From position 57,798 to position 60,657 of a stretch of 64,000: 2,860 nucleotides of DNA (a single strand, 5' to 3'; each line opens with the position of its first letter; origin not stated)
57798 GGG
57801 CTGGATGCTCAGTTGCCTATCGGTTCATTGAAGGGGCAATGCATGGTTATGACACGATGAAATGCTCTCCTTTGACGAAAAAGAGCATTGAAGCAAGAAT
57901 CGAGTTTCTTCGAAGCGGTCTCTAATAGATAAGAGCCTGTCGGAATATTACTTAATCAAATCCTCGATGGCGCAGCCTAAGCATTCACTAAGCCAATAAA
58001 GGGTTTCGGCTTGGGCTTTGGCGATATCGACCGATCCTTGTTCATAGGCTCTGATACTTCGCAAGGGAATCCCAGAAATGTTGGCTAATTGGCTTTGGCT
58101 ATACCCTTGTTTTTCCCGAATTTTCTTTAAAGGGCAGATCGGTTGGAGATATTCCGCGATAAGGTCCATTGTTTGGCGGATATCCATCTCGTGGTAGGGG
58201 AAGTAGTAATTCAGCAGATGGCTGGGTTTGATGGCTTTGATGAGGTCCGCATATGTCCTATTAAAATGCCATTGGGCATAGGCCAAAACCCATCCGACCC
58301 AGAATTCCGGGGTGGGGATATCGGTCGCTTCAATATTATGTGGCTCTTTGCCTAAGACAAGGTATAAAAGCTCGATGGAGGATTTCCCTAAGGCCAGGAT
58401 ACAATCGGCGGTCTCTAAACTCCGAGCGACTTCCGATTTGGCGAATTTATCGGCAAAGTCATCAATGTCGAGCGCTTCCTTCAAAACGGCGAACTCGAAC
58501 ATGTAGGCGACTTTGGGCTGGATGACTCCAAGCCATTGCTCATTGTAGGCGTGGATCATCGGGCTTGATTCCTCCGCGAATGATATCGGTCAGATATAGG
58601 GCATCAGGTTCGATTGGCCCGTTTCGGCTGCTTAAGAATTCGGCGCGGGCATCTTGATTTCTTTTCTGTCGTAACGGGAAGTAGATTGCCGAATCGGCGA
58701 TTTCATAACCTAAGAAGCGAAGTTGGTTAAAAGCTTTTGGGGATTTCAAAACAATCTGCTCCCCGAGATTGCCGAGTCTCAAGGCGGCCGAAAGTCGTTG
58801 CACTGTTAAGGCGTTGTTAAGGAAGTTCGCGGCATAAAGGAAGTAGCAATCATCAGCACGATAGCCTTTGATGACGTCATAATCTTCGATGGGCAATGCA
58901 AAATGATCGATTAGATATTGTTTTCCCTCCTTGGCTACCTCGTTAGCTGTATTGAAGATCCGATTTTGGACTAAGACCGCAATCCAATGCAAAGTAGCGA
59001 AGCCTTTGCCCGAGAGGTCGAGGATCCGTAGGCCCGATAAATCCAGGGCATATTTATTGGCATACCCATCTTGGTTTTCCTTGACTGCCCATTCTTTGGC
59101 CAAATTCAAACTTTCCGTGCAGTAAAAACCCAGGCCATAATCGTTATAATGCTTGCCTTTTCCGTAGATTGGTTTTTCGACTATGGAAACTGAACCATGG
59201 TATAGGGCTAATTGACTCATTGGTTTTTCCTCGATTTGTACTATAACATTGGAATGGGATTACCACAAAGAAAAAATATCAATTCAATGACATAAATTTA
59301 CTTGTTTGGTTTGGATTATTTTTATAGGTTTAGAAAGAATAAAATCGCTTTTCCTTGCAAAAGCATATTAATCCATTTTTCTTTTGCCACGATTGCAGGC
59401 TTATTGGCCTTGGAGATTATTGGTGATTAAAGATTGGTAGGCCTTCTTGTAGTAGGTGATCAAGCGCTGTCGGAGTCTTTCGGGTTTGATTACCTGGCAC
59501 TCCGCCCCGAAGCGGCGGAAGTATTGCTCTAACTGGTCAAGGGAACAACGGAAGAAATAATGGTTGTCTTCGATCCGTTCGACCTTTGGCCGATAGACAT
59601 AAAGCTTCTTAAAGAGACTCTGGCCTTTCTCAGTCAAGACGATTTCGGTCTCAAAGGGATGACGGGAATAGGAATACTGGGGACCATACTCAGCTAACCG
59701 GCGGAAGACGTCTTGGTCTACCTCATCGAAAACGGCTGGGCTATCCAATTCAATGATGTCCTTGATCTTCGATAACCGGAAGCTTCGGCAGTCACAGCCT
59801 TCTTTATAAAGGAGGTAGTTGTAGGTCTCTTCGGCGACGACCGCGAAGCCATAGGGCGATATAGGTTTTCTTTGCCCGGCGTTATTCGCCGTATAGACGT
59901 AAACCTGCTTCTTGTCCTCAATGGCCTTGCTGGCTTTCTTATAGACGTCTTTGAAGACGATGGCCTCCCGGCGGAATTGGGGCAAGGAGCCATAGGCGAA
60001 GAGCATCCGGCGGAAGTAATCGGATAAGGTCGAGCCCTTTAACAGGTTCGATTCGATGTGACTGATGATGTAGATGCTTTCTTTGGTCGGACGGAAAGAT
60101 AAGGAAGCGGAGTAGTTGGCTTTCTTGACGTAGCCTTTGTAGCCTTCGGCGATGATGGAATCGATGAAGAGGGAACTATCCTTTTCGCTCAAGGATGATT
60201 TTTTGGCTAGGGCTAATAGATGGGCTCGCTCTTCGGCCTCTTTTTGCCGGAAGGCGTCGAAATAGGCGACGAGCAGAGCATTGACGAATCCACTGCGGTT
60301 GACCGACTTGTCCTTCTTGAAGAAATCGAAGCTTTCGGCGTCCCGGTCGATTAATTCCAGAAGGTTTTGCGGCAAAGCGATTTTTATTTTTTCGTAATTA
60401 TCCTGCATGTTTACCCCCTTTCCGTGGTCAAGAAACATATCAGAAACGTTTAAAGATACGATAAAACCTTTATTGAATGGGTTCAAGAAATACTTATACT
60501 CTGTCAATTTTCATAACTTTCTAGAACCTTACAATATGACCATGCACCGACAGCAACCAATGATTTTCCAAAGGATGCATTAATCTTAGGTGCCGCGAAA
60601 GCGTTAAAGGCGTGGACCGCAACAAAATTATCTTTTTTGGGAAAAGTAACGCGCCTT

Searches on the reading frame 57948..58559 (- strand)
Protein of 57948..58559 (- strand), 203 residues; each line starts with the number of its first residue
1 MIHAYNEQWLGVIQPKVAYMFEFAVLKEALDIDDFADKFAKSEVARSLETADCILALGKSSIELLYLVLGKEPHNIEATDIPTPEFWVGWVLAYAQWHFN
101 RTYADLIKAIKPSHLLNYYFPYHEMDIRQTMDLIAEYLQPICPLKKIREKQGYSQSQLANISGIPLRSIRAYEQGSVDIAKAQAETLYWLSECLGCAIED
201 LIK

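Call 5: search_protein_families(library=pfam, proteins=[window:57948-58559:-])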
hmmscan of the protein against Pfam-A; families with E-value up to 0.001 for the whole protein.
window:57948-58559:- (203 aa): 3 families
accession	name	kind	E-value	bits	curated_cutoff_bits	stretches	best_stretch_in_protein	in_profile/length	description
PF01381.28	HTH_3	-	6.3e-09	36.2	23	1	144-201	1-55/55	Helix-turn-helix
PF12844.13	HTH_19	-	2.6e-05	24.5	30.2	1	144-202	4-59/64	Helix-turn-helix domain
PF13413.12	HTH_25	-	0.00073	19.7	24.6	0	144-178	2-36/62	Helix-turn-helix domain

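Call 43: search_protein_families(library=padloc, proteins=[P0124, window:57948-58559:-], max_evalue=0.001)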
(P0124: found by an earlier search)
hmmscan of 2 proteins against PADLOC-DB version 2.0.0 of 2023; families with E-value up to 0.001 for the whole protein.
P0124 (340 aa): 58 families (the best 25 are shown)
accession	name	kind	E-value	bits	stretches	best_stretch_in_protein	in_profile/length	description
PDLC03387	MTase_II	-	3.3e-59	198.4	2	98-338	122-268/289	Type II methyltransferase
PDLC03336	MTase_II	-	4.6e-39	132.7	2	20-204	31-230/421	Type II methyltransferase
PDLC03371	MTase_II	-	5.9e-39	132.2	2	20-176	13-172/260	Type II methyltransferase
PDLC03353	MTase_II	-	1.2e-37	127.8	2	21-141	13-131/260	Type II methyltransferase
PDLC03252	MTase_II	-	3.3e-37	126.6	3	18-96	91-170/365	Type II methyltransferase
PDLC03299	MTase_II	-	3.9e-36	123.1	2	19-168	16-153/296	Type II methyltransferase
PDLC03316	MTase_II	-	1.2e-31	108.1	2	17-158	37-175/390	Type II methyltransferase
PDLC03350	MTase_II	-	2.3e-30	104.1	2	20-134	59-166/312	Type II methyltransferase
PDLC03309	MTase_II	-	6e-29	99.1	3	275-337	273-335/353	Type II methyltransferase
PDLC03303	MTase_II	-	8.5e-28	95.2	1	21-196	7-186/668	Type II methyltransferase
PDLC03265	MTase_II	-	1.3e-23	82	2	15-129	22-126/333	Type II methyltransferase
PDLC03320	MTase_II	-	1.6e-23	81.3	2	283-338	212-267/289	Type II methyltransferase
PDLC03323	MTase_II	-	1.9e-23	81.1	2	22-135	19-130/330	Type II methyltransferase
PDLC03259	MTase_II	-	4.9e-23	79.6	2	28-131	13-122/423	Type II methyltransferase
PDLC03216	MTase_II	-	1.7e-21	74.7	2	20-164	14-162/364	Type II methyltransferase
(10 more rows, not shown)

window:57948-58559:- (203 aa): 1 family
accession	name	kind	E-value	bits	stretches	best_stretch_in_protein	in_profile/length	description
PDLC04642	PDC-M42B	-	2.2e-07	29.2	1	3-131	2-132/138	-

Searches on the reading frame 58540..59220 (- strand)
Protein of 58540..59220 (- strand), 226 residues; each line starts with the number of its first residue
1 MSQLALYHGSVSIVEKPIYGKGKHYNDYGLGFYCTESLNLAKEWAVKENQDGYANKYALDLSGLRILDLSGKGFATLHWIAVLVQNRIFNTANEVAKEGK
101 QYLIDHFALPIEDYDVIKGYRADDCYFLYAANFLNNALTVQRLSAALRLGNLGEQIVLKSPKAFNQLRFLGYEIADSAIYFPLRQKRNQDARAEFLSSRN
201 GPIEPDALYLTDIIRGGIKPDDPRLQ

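Call 5: search_protein_families(library=pfam, proteins=[window:58540-59220:-])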
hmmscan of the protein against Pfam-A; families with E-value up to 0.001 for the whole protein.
window:58540-59220:- (226 aa): 1 family
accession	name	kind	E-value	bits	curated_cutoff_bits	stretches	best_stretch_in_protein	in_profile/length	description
PF13151.12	DUF3990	-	1.2e-39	135.8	32.2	1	5-169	2-152/152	Protein of unknown function (DUF3990)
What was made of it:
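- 57948..59220 (-): HTH_3 protein (57948-58559) and DUF3990 protein (58540-59220), a candidate defence pair of the PDC-M42 B/A type. Pfam (call 5).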

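Call 43: search_protein_families(library=padloc, proteins=[P0124, window:58540-59220:-], max_evalue=0.001)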
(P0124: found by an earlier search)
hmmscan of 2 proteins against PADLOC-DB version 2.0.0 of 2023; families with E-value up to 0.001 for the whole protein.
P0124 (340 aa): 58 families (the best 25 are shown)
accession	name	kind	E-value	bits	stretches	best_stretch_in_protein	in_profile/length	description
PDLC03387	MTase_II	-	3.3e-59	198.4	2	98-338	122-268/289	Type II methyltransferase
PDLC03336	MTase_II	-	4.6e-39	132.7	2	20-204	31-230/421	Type II methyltransferase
PDLC03371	MTase_II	-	5.9e-39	132.2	2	20-176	13-172/260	Type II methyltransferase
PDLC03353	MTase_II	-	1.2e-37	127.8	2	21-141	13-131/260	Type II methyltransferase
PDLC03252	MTase_II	-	3.3e-37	126.6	3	18-96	91-170/365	Type II methyltransferase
PDLC03299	MTase_II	-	3.9e-36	123.1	2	19-168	16-153/296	Type II methyltransferase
PDLC03316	MTase_II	-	1.2e-31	108.1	2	17-158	37-175/390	Type II methyltransferase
PDLC03350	MTase_II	-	2.3e-30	104.1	2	20-134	59-166/312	Type II methyltransferase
PDLC03309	MTase_II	-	6e-29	99.1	3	275-337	273-335/353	Type II methyltransferase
PDLC03303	MTase_II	-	8.5e-28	95.2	1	21-196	7-186/668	Type II methyltransferase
PDLC03265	MTase_II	-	1.3e-23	82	2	15-129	22-126/333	Type II methyltransferase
PDLC03320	MTase_II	-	1.6e-23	81.3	2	283-338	212-267/289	Type II methyltransferase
PDLC03323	MTase_II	-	1.9e-23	81.1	2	22-135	19-130/330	Type II methyltransferase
PDLC03259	MTase_II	-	4.9e-23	79.6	2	28-131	13-122/423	Type II methyltransferase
PDLC03216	MTase_II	-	1.7e-21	74.7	2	20-164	14-162/364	Type II methyltransferase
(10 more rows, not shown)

window:58540-59220:- (226 aa): 7 families
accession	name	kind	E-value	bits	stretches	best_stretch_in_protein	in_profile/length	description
PDLC04641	PDC-M42A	-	1.5e-39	133.9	1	1-186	1-184/215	-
PDLC04640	PDC-M42A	-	6.9e-31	105.7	1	3-195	67-259/280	-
PDLC04438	PDC-M13B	-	1.2e-21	75.3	1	5-173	2-156/158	-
PDLC04411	PDC-M10A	-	1.4e-20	71.6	2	1-70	1-71/156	-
PDLC04412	PDC-M10A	-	1.4e-17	61.9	2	5-67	2-65/152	-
PDLC04436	PDC-M13A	-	4e-16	57.2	1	5-172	2-156/159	-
PDLC04413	PDC-M10A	-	3.4e-11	41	1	5-173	2-148/157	-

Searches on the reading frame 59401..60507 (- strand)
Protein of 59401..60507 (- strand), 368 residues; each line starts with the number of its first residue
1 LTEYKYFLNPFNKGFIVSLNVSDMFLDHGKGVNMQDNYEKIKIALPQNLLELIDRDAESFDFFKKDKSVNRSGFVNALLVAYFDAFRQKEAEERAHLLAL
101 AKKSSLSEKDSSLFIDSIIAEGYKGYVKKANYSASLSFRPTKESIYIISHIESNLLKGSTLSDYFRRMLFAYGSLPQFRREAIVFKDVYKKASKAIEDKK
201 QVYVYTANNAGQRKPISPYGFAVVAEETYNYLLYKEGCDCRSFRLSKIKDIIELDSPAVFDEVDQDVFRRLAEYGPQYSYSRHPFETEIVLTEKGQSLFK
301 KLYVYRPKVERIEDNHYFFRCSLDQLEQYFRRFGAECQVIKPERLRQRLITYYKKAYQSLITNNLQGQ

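Call 5: search_protein_families(library=pfam, proteins=[window:59401-60507:-])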
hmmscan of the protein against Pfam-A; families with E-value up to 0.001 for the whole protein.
window:59401-60507:- (368 aa): 1 family
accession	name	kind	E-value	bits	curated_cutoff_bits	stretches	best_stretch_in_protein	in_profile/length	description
PF25583.1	WCX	-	7.3e-05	23.5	23.9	1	322-356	41-75/76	WCX domain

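Call 43: search_protein_families(library=padloc, proteins=[window:59401-60507:-], max_evalue=0.001)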
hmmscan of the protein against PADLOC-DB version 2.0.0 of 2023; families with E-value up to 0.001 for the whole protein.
window:59401-60507:- (368 aa): 2 families
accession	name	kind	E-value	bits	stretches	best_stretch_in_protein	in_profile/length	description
PDLC01652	WYL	-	1.3e-13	49.6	1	187-356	18-161/162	"CAS-I,CAS-II,CAS-III,CAS-IV,CAS-V,CAS-VI; associated_signaling"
PDLC01457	WYL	-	6.5e-07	27.2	1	193-344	131-228/229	"CAS-I,CAS-II,CAS-III,CAS-IV,CAS-V,CAS-VI; associated_signaling"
